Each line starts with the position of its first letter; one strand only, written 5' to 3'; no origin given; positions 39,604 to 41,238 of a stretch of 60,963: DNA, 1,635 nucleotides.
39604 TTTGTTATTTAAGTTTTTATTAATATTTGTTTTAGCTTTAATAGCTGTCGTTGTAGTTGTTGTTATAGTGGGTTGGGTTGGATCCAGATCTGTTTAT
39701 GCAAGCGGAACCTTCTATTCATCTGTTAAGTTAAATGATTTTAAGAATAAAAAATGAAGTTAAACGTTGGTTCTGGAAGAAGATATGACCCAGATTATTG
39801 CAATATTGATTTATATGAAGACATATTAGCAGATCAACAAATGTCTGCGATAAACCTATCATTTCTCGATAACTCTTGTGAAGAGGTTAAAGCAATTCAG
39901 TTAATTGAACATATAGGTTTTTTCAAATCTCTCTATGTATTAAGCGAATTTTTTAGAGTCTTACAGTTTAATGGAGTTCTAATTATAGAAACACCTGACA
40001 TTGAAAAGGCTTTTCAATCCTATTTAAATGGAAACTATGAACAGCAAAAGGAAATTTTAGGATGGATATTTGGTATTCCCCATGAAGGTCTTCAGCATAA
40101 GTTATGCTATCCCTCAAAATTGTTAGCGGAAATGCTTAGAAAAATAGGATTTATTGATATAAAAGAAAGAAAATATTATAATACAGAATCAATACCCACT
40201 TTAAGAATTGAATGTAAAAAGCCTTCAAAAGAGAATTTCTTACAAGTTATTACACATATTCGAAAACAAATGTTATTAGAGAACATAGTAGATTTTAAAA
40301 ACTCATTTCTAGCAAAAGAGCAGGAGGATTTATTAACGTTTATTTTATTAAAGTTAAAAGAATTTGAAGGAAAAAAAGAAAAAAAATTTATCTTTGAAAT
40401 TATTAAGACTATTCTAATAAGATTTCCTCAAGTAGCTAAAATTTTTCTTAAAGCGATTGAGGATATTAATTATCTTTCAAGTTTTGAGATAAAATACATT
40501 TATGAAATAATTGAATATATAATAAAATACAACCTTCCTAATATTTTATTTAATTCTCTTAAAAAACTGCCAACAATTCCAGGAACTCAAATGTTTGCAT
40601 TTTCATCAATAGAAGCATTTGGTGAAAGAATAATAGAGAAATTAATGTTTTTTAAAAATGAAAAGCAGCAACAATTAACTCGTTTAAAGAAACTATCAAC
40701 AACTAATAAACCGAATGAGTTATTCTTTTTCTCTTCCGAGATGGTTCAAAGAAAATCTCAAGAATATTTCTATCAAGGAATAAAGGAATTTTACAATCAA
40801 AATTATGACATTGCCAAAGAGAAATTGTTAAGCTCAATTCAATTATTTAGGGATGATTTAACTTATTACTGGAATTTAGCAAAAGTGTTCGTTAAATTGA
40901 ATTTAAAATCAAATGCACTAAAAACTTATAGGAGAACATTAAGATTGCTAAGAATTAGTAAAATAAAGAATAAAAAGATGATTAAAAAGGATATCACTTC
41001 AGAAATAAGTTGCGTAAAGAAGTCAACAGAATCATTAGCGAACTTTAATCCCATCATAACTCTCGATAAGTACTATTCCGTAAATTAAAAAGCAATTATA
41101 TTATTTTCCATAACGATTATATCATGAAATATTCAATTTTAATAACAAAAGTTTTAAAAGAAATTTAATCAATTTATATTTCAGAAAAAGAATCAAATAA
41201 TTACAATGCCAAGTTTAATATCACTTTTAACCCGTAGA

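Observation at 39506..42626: Candidate novel peptide-modification cassette: two paralogous membrane peptides + methyltransferase-TPR + radical SAM/SPASM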

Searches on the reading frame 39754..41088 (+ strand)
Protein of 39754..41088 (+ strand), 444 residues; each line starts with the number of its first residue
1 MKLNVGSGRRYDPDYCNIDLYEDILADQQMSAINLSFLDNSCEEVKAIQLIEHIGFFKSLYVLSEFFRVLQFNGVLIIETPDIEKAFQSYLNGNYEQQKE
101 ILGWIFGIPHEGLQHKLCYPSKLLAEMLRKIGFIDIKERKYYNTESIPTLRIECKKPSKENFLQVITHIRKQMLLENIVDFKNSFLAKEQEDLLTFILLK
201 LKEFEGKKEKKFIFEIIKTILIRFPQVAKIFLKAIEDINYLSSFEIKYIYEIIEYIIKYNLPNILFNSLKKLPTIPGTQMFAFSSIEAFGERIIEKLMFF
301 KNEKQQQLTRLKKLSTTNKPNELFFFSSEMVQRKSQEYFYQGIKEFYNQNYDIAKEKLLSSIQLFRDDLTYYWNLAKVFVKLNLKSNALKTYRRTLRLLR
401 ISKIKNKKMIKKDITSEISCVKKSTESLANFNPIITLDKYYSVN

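Call 3: search_protein_families(library=pfam, proteins=[window:39754-41088:+], max_evalue=0.1)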
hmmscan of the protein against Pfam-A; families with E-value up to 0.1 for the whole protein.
window:39754-41088:+ (444 aa): 2 families
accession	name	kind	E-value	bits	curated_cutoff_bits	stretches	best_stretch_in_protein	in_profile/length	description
PF05295.16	Luciferase_N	-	0.006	17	25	1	164-204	18-59/82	Luciferase/LBP N-terminal domain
PF07719.23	TPR_2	-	0.079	13.6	27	0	337-367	3-33/34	Tetratricopeptide repeat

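Call 4: search_protein_families(library=ncbifam, proteins=[window:39754-41088:+], max_evalue=0.1)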
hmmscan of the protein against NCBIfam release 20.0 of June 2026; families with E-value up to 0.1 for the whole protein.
window:39754-41088:+ (444 aa): 1 family
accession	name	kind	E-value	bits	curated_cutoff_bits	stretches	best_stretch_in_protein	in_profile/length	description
NF033920.0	C39_PA2778_fam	equivalog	0.056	12.8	150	1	311-398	166-253/255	PA2778 family cysteine peptidase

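Call 21: find_homologous_proteins(query=window:39754-41088:+, max_evalue=0.001)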
Query window:39754-41088:+ (444 aa): 139 proteins with E <= 0.001 among 7753 candidates; the best 120 are listed.
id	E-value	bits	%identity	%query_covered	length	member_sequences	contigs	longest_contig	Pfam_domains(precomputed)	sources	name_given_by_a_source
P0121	6.1e-285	963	100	100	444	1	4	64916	-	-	-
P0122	9.6e-266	899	93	100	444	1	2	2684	-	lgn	-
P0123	1.2e-263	892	92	100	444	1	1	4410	-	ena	-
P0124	1.8e-259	879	91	100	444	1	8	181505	-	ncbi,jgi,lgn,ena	-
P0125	3.9e-257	871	90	100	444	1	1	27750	-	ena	-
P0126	2.4e-226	770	79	100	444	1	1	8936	-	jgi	jgi:predicted SAM-dependent methyltransferase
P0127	4.2e-226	769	79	100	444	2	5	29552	-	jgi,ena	-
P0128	3.7e-225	766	79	100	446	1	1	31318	-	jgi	-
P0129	9.8e-225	764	79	100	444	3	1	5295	-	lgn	-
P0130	3.0e-224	763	79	100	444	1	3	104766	-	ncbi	ncbi:MAG: methyltransferase domain-containing protein [Promethearchaeota archaeon]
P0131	8.0e-224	761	78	100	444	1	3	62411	-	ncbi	ncbi:MAG: hypothetical protein ACFE9C_01160 [Candidatus Hodarchaeota archaeon]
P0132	1.5e-222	757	78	100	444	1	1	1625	-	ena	-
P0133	6.2e-222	755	78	100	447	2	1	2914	-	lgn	-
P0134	2.7e-213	727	75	100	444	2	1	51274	PF08241.19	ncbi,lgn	-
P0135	1.1e-207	708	74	100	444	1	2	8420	PF13489.13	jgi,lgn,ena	-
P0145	2.7e-139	483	50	100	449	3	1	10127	PF13489.13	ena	-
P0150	6.4e-138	478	51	99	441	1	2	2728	PF13489.13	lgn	-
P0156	4.0e-135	469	50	100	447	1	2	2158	PF13489.13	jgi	-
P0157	1.5e-134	467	50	100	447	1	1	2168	PF13489.13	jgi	-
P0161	2.4e-134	467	50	100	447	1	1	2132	PF13489.13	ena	-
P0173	1.2e-131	458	50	100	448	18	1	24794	PF13489.13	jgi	-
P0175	1.8e-131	457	50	100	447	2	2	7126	PF13489.13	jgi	-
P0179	1.2e-130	454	49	100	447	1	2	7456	PF13489.13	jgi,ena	-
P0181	2.2e-130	454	49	100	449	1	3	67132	PF13489.13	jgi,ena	-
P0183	4.9e-130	452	50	100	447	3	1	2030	PF08241.19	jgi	-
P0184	1.2e-129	451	49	100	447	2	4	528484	PF13489.13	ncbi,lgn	ncbi:MAG: hypothetical protein ACFFBY_02900 [Promethearchaeota archaeon]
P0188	1.1e-127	445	50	99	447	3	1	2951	PF13489.13,PF08241.19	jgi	jgi:ubiquinone/menaquinone biosynthesis C-methylase UbiE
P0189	1.5e-127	444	47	99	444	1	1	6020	PF08241.19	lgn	-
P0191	2.5e-126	440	48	100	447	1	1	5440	PF13489.13,PF08241.19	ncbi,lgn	ncbi:MAG: methyltransferase domain-containing protein [Candidatus Hermodarchaeota archaeon]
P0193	3.6e-126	440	49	94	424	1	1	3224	PF13489.13,PF13414.13,PF21033.5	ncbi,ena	-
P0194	6.8e-126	439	48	95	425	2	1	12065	PF13489.13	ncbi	ncbi:MAG: methyltransferase domain-containing protein, partial [Promethearchaeota archaeon]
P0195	1.8e-125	437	48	98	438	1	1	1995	PF13489.13,PF07719.24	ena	-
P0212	1.7e-122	428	47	98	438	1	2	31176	PF13489.13,PF08241.19,PF07719.24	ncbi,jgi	-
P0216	1.1e-121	425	47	98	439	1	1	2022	PF13489.13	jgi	-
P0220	3.5e-121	423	47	98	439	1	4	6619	PF08241.19,PF07719.24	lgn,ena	-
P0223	8.0e-121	422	46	99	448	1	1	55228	PF13489.13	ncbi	ncbi:MAG: methyltransferase domain-containing protein [Promethearchaeota archaeon]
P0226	2.2e-120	421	46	95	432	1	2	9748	PF13489.13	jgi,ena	-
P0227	4.2e-120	420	46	98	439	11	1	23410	PF13489.13,PF07719.24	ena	-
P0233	9.6e-119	415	46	95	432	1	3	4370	PF13489.13,PF07719.24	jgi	-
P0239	4.5e-117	410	44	98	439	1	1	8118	PF13489.13,PF07719.24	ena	-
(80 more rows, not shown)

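Call 28: search_solved_structures(query=window:39754-41088:+, max_evalue=1, show_alignments=2)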
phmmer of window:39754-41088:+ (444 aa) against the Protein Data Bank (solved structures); distinct sequences matched with E-value up to 1: 1.
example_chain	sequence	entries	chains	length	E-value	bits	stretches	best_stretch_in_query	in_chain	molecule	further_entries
4v8m_AM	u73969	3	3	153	0.87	11.7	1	196-289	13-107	40S RIBOSOMAL PROTEIN S18, PUTATIVE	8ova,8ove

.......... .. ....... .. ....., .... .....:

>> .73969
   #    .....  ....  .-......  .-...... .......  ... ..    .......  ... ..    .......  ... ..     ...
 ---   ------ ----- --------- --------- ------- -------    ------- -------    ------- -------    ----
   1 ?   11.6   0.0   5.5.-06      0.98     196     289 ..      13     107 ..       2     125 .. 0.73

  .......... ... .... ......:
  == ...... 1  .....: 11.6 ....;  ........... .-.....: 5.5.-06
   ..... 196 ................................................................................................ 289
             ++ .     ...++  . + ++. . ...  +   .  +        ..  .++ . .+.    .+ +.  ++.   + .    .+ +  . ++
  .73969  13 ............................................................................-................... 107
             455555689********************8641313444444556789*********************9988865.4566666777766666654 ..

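Call 31: find_related_loci(query=A3, collection=genome_contigs, flank=8000)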
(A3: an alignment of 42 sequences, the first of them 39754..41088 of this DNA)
Query A3 (444 aa) in genome_contigs; peptide patterns used: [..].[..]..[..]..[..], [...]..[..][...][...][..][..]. (x = any residue, [..] = any of these).
171 stretches matched a pattern; 54 encode a relative of the query (tblastn E <= 1e-3); 52 distinct loci.
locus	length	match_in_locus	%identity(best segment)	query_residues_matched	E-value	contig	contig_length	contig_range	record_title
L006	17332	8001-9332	91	1-444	0e+0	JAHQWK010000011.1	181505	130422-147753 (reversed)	MAG: Promethearchaeia archaeon isolate ABR05 NODE_21_length_181505_cov_10, whole genome shotgun sequence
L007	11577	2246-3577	79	1-444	0e+0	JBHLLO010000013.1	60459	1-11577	MAG: Candidatus Hermodarchaeota archaeon isolate DZ1M.51 DZ1M.51@1344, whole genome shotgun sequence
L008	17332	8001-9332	78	1-444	0e+0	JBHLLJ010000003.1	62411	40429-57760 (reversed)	MAG: Candidatus Hermodarchaeota archaeon isolate DZ1M.436 DZ1M.436@1263, whole genome shotgun sequence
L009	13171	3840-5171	79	1-444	0e+0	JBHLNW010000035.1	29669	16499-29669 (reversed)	MAG: Promethearchaeota archaeon isolate DZ2S.393 DZ2S.393@4392, whole genome shotgun sequence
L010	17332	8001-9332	75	1-444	0e+0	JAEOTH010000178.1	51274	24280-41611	MAG: Promethearchaeota archaeon isolate YT1_053 k127_51206906, whole genome shotgun sequence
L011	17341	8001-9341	77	1-444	0e+0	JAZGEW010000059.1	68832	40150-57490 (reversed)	MAG: Promethearchaeia archaeon isolate SCS4bin.30 SCS4bin.30_59, whole genome shotgun sequence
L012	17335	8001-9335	65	1-442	0e+0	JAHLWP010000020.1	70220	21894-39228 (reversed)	MAG: Promethearchaeota archaeon isolate 9R3_44 NODE_27_length_70220_cov_224.519533, whole genome shotgun sequence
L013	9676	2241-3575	64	1-442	0e+0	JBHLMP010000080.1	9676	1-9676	MAG: Promethearchaeota archaeon isolate DZ2M.348 DZ2M.348@25333, whole genome shotgun sequence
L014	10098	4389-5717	62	1-443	0e+0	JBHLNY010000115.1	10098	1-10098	MAG: Promethearchaeota archaeon isolate DZ2S.398 DZ2S.398@23896, whole genome shotgun sequence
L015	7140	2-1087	70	86-444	1e-166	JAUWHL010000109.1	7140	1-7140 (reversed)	MAG: Promethearchaeota archaeon isolate CSMAG_2267 CSMAG_2267_k141_387419_length_7140_cov_6.0000, whole genome shotgun s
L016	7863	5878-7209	55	1-441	2e-158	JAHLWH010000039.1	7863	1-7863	MAG: Promethearchaeota archaeon isolate 6H3_1 k141_14139, whole genome shotgun sequence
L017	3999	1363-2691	56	1-440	4e-159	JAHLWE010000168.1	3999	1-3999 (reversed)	MAG: Promethearchaeota archaeon isolate 2R3_4 k141_35775, whole genome shotgun sequence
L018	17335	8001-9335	51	1-444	1e-150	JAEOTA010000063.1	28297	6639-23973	MAG: Promethearchaeota archaeon isolate YT1_007 k127_55338989, whole genome shotgun sequence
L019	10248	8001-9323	52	1-439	2e-144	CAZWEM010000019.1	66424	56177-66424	MAG TPA_asm: uncultured archaeon isolate binchicken_co94_320 genome assembly, contig: NODE_452_length_66424_cov_7.383447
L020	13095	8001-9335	51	3-444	6e-142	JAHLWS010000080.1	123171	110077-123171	MAG: Promethearchaeota archaeon isolate 33X4 k141_70869, whole genome shotgun sequence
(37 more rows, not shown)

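Call 38: predict_structure(alignment_id=A3)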
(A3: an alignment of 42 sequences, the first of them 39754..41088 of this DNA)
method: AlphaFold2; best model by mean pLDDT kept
length: 444 residues; sequences in the alignment: 42
mean_pLDDT: 89.8   pTM: 0.86
mean pLDDT of the five models: 89.8, 89.0, 88.9, 87.7, 87.4
residues with pLDDT >= 90: 313; 70-90: 100; 50-70: 24; < 50: 7
segments of 3 or more residues with pLDDT < 50: 109-113
pLDDT, mean of each block of 10 residues (from residue 1): 78 83 68 90 92 86 95 95 89 90 68 62 93 95 87 92 90 93 92 96 92 96 96 87 93 96 95 93 97 94 92 87 91 96 98 98 96 97 96 97 92 94 68 89 64
secondary structure, 60 per line:
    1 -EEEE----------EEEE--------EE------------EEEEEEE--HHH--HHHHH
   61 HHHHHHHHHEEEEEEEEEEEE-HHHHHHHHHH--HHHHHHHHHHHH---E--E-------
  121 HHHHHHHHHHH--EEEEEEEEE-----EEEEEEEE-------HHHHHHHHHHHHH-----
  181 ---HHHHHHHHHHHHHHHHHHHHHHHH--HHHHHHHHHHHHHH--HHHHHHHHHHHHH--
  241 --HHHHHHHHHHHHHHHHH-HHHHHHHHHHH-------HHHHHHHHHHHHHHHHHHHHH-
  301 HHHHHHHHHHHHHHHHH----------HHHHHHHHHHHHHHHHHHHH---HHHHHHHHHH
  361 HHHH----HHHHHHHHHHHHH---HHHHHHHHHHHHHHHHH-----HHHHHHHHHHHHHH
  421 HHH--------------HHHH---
elements in order: E2-5 E16-19 E42-48 H56-69 E70-81 H83-92 H95-106 H121-131 E134-142 E148-155 H163-175 H184-207 H210-223 H226-238 H243-259 H261-271 H279-299 H301-317 H328-347 H351-364 H369-381 H385-401 H407-423 H438-441

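Call 41: fold_search(model_id=the predicted structure, library=pdb)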
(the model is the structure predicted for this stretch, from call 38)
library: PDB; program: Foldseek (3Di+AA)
matches with E <= 10: 1534; with E <= 0.001: 93
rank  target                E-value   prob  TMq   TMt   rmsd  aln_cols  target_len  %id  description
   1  2p8j_B                3.9e-06  1.00  0.26  0.52   5.3       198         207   15  Crystal structure of S-adenosylmethionine-dependent methyltransferase (NP_349143.1) from Clostridium acetobutylicum at (released 2007-04-24)
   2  2p8j_A                5.9e-06  1.00  0.26  0.52   5.4       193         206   18  Crystal structure of S-adenosylmethionine-dependent methyltransferase (NP_349143.1) from Clostridium acetobutylicum at (released 2007-04-24)
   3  1vlm_B                1.3e-05  1.00  0.27  0.55   4.3       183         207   19  Crystal structure of SAM-dependent methyltransferase, possible histamine N-methyltransferase (TM1293) from Thermotoga  (released 2004-08-24)
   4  5f8e_C                2.0e-05  1.00  0.26  0.32   5.7       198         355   15  Rv2258c-SAH (released 2016-06-29)
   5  5f8c_A                3.2e-05  1.00  0.26  0.32   5.7       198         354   14  Rv2258c-unbound (released 2016-06-29)
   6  1vlm_A                3.8e-05  1.00  0.27  0.53   4.4       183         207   19  Crystal structure of SAM-dependent methyltransferase, possible histamine N-methyltransferase (TM1293) from Thermotoga  (released 2004-08-24)
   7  7ezg                  4.6e-05  1.00  0.28  0.43   5.4       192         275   14  The structure of the human METTL6 enzyme in complex with SAH (released 2022-01-12)
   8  3sm3                  5.8e-05  1.00  0.26  0.50   7.0       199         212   16  Crystal Structure of SAM-dependent methyltransferases Q8PUK2_METMA from Methanosarcina mazei. Northeast Structural Genom (released 2011-07-20)
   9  3ocj                  5.8e-05  1.00  0.26  0.37   5.3       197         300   12  The crystal structure of a possilbe exported protein from Bordetella parapertussis (released 2010-10-06)
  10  5f8e_A                6.4e-05  1.00  0.26  0.32   5.9       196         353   16  Rv2258c-SAH (released 2016-06-29)
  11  8owx_B                7.3e-05  1.00  0.26  0.43   6.3       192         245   14  Crystal Structure of METTL6 bound to SAH (released 2024-05-08)
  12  3l8d                  8.0e-05  1.00  0.25  0.52   5.8       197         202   14  Crystal structure of methyltransferase from Bacillus Thuringiensis (released 2010-01-12)
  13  8p7b_A                8.0e-05  1.00  0.26  0.43   6.7       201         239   13  CryoEM structure of METTL6 tRNA SerRS complex in a 1:2:2 stoichiometry (released 2024-06-12)
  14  3e23                  1.1e-04  1.00  0.26  0.55   4.4       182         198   15  Crystal structure of the RPA2492 protein in complex with SAM from Rhodopseudomonas palustris, Northeast Structural Genom (released 2008-09-30)
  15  5f8f_B                1.1e-04  1.00  0.26  0.31   5.6       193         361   14  Rv2258c-SFG (released 2016-06-29)
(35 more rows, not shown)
